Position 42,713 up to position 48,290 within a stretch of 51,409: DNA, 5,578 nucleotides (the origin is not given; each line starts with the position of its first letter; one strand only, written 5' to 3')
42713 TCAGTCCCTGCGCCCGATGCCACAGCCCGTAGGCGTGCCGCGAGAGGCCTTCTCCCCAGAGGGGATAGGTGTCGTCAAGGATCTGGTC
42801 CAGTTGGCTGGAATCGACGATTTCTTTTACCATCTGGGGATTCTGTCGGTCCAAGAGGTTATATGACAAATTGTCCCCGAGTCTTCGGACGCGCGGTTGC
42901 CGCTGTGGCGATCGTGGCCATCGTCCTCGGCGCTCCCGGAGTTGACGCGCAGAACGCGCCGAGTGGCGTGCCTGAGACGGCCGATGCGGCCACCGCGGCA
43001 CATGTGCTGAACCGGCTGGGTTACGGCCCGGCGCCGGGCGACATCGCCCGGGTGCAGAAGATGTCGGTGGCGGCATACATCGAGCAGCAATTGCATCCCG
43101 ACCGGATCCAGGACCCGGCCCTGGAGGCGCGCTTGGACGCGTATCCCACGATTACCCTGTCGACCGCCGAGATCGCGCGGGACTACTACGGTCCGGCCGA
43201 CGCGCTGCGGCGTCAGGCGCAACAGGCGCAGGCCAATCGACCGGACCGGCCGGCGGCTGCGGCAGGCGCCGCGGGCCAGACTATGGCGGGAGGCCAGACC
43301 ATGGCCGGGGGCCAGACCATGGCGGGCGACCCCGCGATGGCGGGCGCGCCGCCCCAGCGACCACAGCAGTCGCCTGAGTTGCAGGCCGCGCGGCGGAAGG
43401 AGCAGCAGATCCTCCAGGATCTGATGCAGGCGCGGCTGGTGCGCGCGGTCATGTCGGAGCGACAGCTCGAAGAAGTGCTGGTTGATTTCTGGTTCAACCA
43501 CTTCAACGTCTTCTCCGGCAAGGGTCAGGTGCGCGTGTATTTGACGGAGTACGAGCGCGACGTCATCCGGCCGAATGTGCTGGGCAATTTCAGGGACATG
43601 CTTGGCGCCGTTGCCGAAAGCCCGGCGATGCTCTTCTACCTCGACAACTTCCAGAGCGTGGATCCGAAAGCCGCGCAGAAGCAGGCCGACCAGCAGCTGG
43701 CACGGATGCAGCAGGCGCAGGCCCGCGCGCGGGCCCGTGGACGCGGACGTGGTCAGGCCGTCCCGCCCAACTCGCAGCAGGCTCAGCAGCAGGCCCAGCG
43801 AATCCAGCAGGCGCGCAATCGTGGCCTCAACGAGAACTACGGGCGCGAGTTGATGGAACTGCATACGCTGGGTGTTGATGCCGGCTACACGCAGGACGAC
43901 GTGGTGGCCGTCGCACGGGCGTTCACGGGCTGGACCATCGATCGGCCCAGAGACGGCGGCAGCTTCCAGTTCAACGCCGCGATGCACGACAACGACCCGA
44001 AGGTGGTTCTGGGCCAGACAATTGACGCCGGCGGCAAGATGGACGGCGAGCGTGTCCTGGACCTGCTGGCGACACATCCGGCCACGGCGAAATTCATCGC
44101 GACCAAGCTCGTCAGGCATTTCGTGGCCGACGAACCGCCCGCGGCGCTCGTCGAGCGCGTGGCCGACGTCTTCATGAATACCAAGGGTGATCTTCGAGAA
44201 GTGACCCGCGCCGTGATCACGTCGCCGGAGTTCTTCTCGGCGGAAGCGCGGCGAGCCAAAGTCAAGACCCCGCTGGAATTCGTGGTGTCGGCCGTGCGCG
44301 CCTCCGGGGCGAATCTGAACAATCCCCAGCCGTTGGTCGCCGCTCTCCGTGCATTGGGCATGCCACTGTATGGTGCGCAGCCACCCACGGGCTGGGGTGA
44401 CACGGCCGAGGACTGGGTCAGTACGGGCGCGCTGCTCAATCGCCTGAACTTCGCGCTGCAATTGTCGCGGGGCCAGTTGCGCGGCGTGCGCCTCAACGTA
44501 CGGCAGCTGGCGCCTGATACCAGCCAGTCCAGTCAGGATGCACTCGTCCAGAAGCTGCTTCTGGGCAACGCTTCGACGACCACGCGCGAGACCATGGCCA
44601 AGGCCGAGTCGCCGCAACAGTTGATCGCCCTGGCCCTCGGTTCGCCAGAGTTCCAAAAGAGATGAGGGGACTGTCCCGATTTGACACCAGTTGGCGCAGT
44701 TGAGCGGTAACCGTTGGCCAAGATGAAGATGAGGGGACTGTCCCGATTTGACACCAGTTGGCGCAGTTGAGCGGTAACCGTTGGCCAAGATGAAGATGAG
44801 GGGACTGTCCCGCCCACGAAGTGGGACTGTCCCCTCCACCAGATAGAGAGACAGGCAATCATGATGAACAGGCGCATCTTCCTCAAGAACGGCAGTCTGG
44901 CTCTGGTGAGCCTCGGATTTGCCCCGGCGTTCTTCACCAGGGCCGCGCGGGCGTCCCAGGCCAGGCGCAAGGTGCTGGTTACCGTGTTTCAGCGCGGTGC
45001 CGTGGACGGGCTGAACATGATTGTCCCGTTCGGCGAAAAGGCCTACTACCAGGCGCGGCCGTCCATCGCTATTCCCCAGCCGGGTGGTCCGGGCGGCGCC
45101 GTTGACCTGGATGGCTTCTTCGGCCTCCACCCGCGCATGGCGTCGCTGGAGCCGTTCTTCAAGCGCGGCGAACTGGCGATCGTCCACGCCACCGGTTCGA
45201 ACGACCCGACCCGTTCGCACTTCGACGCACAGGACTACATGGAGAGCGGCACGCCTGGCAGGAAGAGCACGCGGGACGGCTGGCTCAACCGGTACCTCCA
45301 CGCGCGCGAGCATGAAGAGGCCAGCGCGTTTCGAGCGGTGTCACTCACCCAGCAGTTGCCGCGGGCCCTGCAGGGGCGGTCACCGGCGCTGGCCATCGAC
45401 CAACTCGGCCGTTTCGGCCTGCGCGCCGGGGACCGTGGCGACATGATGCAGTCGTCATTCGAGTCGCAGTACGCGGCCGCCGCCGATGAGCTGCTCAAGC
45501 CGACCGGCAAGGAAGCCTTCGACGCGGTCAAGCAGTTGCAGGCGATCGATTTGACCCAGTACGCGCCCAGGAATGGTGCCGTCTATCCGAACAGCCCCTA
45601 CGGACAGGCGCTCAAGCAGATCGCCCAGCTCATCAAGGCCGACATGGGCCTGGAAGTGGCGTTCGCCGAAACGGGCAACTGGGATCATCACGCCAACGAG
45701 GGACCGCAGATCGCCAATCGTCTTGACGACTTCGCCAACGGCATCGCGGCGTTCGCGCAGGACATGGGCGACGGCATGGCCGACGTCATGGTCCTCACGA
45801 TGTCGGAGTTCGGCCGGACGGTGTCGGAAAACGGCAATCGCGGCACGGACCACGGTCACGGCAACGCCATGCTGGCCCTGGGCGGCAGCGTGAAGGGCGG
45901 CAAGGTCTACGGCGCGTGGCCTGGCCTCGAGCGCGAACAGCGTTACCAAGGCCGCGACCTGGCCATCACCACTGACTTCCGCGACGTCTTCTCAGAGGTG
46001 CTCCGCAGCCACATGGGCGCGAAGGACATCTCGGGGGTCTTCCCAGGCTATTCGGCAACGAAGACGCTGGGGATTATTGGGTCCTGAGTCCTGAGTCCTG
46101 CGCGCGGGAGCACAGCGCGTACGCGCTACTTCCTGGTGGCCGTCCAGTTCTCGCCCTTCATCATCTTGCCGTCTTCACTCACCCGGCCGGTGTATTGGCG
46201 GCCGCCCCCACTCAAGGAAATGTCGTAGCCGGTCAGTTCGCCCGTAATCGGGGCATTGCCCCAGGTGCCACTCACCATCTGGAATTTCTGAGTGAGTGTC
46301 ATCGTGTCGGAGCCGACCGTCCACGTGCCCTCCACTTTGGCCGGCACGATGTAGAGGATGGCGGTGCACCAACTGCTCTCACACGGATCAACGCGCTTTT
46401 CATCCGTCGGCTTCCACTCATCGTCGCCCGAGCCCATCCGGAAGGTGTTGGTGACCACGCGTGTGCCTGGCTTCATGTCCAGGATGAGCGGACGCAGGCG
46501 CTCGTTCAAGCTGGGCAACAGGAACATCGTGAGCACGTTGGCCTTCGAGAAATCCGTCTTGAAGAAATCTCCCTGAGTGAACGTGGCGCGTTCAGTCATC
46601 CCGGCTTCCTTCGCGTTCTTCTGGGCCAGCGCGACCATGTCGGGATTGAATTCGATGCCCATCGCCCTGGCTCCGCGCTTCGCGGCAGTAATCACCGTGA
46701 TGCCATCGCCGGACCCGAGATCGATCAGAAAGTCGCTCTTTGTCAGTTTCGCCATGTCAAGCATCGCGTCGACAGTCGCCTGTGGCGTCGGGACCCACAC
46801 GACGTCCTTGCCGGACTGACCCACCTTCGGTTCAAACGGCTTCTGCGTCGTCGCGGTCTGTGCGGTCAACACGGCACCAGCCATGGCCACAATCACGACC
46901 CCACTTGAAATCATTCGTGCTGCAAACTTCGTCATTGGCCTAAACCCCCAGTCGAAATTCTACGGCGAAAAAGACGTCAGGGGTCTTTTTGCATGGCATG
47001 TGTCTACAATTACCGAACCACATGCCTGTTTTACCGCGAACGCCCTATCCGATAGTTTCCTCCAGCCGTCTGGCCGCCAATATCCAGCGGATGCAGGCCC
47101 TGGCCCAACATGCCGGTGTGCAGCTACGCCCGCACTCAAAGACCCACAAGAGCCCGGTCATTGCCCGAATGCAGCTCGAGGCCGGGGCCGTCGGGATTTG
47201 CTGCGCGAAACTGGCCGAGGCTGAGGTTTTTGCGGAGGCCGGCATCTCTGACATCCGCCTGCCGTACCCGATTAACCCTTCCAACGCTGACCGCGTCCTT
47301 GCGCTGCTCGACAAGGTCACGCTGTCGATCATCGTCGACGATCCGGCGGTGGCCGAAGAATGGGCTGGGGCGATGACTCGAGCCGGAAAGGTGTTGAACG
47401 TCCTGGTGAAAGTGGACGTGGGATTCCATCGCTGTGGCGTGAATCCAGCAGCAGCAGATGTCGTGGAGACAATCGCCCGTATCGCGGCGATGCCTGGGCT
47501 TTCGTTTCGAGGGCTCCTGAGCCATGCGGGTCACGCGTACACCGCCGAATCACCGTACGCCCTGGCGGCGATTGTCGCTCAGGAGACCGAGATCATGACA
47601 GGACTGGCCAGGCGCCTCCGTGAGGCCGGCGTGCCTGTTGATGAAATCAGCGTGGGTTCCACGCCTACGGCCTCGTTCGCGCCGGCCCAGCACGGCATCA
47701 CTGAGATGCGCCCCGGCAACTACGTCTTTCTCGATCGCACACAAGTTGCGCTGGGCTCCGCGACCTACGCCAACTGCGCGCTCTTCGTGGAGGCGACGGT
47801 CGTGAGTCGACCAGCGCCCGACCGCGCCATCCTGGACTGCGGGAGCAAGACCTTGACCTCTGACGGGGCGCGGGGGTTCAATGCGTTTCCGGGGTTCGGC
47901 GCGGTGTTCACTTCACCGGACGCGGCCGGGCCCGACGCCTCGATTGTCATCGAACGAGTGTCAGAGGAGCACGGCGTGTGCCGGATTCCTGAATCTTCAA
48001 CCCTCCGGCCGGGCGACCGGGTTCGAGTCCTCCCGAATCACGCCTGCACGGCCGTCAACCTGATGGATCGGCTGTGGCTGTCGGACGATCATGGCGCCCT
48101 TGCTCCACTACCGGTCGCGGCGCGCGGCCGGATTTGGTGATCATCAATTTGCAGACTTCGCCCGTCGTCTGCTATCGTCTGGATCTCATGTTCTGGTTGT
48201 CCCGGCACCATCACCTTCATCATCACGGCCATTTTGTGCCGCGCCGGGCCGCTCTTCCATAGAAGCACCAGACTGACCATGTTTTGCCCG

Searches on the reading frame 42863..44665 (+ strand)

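Call 93: search_protein_families(library=pfam, proteins=[window:42863-44665:+], max_evalue=0.00001)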
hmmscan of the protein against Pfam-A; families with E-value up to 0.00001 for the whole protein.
window:42863-44665:+ (600 aa): 1 family
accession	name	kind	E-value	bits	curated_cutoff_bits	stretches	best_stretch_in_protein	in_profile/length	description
PF08811.16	DUF1800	-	6.3e-144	480.6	26.1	1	47-598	1-418/419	Protein of unknown function (DUF1800)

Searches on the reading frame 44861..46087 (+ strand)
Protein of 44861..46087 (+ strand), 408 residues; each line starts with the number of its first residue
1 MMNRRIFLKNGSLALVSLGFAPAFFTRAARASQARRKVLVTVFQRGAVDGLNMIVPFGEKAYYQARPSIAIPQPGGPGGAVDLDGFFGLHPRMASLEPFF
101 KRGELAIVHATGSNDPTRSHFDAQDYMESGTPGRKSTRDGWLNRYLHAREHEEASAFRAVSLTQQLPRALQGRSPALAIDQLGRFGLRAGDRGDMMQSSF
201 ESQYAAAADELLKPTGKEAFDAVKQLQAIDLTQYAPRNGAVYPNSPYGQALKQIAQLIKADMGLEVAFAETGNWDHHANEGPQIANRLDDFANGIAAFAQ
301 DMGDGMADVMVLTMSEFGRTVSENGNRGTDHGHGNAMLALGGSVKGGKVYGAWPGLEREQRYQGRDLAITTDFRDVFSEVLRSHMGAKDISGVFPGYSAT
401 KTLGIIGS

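Call 93: search_protein_families(library=pfam, proteins=[window:44861-46087:+], max_evalue=0.00001)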
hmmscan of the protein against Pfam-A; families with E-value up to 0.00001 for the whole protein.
window:44861-46087:+ (408 aa): 1 family
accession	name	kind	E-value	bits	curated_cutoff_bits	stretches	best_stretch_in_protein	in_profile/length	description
PF07394.17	DUF1501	-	2.9e-38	132.5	27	1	37-370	2-362/390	Protein of unknown function (DUF1501)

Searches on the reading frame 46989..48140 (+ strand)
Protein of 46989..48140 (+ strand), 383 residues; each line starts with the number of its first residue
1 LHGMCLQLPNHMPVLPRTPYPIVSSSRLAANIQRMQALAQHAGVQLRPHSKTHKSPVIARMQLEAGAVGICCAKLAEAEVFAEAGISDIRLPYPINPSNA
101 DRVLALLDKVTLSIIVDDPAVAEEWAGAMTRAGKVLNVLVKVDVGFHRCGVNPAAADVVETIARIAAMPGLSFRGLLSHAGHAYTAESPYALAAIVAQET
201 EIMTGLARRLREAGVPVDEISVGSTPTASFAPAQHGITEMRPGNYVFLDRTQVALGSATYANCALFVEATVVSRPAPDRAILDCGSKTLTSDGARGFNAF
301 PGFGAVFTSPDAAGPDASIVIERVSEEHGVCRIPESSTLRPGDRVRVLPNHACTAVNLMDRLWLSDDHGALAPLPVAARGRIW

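Call 93: search_protein_families(library=pfam, proteins=[window:46989-48140:+], max_evalue=0.00001)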
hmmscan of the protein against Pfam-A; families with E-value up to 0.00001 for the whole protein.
window:46989-48140:+ (383 aa): 2 families
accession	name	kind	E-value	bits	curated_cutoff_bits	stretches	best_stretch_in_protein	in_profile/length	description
PF01168.26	Ala_racemase_N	-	9.2e-33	114.2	24.1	1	24-249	2-218/220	Alanine racemase, N-terminal domain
PF14031.13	D-ser_dehydrat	-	2.4e-23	83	22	1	264-362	1-94/97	Putative serine dehydratase domain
